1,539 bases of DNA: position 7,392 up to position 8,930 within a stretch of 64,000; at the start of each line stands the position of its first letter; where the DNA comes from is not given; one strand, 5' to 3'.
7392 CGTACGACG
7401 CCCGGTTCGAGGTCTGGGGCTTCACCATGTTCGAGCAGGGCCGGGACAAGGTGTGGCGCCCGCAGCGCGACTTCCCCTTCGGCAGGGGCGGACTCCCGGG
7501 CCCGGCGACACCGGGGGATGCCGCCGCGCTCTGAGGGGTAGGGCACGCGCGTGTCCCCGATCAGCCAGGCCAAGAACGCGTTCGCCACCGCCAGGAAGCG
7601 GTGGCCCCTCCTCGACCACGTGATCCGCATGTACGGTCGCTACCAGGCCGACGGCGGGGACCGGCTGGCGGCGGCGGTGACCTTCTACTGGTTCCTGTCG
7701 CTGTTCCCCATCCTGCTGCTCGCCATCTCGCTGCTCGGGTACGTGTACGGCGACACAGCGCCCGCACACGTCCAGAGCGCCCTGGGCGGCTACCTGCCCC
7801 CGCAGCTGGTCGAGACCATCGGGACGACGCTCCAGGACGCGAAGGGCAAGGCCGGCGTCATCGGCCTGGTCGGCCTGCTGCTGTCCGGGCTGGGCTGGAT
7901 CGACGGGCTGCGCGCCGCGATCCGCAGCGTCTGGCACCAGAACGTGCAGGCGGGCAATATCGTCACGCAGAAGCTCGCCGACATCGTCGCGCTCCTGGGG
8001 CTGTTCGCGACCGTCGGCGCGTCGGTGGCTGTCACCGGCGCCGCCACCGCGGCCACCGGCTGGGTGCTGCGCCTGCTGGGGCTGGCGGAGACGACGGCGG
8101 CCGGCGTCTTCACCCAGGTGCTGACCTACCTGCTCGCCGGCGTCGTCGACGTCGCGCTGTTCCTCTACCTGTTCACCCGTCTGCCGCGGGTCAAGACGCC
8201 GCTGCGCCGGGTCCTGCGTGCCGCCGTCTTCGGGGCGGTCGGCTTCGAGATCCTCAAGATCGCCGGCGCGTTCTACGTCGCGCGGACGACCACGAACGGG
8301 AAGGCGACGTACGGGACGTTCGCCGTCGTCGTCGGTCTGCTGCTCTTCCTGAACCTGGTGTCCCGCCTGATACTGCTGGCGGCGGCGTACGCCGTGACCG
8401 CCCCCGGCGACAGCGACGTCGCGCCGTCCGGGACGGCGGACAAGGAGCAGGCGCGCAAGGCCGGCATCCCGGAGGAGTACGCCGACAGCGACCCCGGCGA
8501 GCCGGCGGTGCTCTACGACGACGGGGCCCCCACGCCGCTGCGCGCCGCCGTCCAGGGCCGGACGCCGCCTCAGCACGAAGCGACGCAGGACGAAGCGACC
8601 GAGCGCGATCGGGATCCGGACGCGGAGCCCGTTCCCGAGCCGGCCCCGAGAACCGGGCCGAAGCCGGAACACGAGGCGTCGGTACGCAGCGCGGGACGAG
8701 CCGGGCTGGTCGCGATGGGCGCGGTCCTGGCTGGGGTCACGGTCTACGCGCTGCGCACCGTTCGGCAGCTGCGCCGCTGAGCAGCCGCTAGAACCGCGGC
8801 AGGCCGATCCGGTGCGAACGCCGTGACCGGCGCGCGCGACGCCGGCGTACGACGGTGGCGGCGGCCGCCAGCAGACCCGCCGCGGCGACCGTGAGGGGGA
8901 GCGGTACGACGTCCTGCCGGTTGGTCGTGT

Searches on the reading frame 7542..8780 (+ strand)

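Call 36: search_protein_families(library=pfam, proteins=[window:7542-8780:+], max_evalue=0.00001)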
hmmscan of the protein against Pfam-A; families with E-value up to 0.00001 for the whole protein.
window:7542-8780:+ (412 aa): 1 family
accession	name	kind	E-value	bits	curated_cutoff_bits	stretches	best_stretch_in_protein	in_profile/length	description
PF03631.20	Virul_fac_BrkB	-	1.6e-47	162.7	33.7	1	37-286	3-254/259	Virulence factor BrkB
